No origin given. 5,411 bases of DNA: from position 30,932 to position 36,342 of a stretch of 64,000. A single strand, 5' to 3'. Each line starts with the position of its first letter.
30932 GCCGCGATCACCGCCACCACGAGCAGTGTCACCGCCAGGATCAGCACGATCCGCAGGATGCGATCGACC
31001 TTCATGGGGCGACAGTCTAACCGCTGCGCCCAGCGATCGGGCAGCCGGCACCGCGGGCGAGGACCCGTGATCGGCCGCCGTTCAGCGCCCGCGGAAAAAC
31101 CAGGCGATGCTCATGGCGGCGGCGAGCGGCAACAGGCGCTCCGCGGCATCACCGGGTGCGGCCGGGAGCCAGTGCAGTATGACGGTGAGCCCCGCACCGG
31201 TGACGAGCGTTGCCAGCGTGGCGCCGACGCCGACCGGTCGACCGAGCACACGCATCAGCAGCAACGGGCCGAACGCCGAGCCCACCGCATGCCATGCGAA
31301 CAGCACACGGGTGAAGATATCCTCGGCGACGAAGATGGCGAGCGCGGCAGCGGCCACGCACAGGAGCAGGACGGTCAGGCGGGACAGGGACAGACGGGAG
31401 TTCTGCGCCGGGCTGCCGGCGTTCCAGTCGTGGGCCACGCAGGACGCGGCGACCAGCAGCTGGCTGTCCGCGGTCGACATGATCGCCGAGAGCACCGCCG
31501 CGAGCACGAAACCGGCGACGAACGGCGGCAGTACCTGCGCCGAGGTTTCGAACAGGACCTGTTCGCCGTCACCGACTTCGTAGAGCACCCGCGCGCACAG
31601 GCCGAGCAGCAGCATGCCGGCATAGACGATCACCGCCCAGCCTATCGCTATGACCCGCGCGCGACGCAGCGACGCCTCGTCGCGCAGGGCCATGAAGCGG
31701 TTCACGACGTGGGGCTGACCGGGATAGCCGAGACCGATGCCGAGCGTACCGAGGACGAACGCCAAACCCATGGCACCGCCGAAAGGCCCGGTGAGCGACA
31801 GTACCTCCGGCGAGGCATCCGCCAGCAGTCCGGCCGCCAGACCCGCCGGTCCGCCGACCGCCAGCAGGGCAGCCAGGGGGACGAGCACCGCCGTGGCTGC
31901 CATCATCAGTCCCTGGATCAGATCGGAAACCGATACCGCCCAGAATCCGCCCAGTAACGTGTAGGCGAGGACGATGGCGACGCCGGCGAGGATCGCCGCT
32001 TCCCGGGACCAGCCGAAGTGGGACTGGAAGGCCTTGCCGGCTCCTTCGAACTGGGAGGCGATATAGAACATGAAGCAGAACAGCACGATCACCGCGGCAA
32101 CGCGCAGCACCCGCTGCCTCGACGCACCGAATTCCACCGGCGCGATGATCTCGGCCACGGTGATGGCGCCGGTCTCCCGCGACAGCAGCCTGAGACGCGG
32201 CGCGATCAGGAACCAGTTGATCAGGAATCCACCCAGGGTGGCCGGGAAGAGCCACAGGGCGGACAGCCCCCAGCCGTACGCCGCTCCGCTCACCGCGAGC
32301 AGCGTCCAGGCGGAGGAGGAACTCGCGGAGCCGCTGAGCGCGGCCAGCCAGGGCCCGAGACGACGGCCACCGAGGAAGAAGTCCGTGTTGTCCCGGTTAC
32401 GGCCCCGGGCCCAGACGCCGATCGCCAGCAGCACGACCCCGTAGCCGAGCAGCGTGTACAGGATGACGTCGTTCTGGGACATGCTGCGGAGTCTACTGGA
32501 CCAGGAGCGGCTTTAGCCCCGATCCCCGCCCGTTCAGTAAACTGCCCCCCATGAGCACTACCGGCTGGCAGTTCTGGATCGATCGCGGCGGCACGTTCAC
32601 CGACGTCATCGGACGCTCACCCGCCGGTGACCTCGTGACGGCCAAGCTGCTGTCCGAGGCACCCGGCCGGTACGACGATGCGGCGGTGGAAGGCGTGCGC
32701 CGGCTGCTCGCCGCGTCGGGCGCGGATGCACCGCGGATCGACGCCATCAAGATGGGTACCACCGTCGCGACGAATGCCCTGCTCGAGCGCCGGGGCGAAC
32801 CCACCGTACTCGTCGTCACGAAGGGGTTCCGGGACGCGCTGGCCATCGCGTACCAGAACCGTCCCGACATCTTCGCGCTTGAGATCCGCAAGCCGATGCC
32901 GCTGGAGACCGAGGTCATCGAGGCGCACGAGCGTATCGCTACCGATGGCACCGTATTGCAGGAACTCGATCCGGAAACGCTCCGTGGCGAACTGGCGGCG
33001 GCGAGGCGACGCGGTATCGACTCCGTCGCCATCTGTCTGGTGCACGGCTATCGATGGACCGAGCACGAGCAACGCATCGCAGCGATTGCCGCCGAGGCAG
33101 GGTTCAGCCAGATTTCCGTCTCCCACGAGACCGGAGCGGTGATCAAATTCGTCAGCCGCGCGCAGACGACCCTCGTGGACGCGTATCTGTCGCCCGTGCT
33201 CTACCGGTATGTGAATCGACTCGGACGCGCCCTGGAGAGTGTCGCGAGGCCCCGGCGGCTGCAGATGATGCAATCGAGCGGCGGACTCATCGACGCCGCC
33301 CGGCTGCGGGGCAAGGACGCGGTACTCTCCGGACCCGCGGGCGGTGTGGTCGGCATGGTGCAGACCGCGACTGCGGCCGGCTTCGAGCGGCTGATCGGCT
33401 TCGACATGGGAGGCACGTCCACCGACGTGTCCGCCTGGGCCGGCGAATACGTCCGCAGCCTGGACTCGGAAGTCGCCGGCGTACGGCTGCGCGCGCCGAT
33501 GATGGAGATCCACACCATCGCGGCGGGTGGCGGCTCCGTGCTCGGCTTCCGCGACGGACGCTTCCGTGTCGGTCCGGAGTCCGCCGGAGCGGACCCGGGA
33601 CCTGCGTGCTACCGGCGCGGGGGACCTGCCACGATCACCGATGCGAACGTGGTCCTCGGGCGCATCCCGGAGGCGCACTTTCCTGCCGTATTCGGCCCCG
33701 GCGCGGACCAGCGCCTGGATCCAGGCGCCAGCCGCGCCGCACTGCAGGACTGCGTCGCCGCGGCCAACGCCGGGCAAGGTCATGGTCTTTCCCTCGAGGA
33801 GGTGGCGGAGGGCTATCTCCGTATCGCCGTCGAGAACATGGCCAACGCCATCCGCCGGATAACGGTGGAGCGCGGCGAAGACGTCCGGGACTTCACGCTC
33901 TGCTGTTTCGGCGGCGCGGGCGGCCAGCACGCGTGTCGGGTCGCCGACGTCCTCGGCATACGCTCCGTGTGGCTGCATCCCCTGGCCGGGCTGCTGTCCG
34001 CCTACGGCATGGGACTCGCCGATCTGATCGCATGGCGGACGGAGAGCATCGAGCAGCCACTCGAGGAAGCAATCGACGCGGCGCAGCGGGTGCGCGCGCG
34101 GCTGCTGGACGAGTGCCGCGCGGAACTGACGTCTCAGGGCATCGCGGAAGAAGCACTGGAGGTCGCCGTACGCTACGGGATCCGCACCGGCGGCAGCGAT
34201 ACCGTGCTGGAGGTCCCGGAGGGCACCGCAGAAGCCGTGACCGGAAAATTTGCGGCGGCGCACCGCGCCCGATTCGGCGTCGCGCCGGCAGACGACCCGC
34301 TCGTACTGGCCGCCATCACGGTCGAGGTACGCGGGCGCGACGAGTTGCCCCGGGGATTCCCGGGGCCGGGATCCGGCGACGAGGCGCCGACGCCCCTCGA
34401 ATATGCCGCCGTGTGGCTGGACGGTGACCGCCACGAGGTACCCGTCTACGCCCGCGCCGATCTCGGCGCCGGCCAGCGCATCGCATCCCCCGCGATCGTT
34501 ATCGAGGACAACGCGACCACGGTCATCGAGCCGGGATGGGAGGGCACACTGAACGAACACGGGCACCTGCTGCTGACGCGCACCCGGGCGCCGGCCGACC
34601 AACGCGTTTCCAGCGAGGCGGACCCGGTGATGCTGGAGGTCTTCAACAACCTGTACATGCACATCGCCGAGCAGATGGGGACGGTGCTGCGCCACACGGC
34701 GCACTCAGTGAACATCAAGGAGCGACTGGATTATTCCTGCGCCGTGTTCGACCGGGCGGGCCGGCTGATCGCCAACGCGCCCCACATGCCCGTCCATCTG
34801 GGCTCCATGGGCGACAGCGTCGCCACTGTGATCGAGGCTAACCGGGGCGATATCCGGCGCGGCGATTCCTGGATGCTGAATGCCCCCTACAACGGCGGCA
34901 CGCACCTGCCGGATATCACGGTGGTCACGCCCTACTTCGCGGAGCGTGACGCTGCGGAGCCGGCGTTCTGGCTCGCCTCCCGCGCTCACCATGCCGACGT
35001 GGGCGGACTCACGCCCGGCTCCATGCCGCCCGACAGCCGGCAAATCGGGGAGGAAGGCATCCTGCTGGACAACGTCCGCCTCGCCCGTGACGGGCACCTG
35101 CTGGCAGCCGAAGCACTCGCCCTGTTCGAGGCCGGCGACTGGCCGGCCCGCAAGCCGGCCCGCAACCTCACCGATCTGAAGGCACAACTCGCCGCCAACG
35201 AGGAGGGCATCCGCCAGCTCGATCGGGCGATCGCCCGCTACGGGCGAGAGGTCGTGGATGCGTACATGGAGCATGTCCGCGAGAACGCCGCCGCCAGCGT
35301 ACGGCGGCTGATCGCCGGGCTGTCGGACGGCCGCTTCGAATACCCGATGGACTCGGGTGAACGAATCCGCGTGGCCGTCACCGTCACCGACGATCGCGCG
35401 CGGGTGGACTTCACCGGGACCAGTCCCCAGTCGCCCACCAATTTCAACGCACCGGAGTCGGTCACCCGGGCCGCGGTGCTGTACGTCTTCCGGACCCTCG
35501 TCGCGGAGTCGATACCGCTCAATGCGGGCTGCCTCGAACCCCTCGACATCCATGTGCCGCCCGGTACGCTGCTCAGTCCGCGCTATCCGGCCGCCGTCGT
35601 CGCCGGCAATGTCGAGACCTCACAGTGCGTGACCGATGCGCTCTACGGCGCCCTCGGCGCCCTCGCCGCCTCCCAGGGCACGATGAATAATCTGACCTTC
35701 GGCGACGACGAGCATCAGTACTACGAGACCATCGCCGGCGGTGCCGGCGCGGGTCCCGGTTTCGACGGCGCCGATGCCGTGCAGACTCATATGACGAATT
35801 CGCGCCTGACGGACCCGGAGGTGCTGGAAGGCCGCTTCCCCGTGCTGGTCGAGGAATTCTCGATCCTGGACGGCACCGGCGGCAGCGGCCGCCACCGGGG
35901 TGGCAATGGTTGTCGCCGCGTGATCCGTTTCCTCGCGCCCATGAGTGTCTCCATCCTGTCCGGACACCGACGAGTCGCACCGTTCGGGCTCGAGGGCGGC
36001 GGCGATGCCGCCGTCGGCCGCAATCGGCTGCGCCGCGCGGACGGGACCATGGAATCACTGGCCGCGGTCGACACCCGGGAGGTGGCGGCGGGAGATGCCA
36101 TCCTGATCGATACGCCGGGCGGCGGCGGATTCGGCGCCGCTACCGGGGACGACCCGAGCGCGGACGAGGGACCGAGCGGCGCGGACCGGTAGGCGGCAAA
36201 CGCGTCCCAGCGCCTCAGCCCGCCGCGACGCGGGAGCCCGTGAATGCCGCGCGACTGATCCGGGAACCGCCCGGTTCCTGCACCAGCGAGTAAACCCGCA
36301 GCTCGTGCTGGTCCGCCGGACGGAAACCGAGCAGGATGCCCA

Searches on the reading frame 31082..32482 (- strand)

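Call 10: search_protein_families(library=pfam, proteins=[window:31082-32482:-], max_evalue=0.001)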
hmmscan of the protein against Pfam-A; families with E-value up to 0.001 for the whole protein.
window:31082-32482:- (466 aa): 1 family
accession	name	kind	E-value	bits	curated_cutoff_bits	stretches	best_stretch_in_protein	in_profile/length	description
PF00474.23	SSF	-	2.3e-61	208.3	22.8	1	35-413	1-390/406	Sodium:solute symporter family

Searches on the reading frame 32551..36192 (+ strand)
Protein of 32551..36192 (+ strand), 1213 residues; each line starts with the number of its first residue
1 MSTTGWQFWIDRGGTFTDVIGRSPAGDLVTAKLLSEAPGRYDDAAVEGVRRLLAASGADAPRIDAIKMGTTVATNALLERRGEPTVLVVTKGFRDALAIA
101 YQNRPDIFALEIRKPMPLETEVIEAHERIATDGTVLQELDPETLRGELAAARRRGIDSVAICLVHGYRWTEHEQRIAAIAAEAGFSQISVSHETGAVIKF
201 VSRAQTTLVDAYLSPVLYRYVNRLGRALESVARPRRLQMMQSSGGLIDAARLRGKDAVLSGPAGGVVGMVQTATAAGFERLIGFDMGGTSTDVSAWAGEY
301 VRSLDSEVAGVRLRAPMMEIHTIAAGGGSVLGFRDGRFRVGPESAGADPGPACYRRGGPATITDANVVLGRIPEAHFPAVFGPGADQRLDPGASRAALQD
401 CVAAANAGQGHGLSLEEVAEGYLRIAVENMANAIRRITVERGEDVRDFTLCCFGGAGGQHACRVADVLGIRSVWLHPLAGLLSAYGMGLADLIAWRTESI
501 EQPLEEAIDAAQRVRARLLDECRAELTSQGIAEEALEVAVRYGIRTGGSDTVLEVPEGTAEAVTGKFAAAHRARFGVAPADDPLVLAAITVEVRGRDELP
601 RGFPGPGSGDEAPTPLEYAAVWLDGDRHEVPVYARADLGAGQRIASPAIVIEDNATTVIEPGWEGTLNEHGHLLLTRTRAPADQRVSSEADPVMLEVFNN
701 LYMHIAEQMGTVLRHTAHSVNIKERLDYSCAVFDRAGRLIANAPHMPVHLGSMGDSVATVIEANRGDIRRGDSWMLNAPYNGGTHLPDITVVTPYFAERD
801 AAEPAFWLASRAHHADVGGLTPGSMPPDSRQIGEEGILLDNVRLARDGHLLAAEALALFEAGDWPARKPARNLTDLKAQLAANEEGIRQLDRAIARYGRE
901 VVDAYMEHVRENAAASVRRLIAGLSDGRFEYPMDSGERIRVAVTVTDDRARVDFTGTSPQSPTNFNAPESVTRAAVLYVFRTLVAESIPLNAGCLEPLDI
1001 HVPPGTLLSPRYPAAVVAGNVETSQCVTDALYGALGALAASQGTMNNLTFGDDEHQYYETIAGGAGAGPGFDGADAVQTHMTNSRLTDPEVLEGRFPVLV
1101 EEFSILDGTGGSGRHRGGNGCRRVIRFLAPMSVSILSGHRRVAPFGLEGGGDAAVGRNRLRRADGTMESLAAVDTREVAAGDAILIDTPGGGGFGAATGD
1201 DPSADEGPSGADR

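Call 10: search_protein_families(library=pfam, proteins=[window:32551-36192:+], max_evalue=0.001)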
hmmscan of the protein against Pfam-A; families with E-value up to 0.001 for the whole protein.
window:32551-36192:+ (1213 aa): 4 families
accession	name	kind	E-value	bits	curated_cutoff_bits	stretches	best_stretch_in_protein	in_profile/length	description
PF02538.19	Hydantoinase_B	-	1.9e-195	650.7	26.8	1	691-1196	1-518/519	Hydantoinase B/oxoprolinase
PF01968.24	Hydantoinase_A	-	5.9e-103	344.5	22.9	1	203-493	1-288/291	Hydantoinase/oxoprolinase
PF05378.19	Hydant_A_N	-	2.6e-55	187.3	25.2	1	8-183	2-175/176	Hydantoinase/oxoprolinase N-terminal region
PF19278.4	Hydant_A_C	-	5.1e-06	26.4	21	1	621-672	136-187/193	Hydantoinase/oxoprolinase C-terminal domain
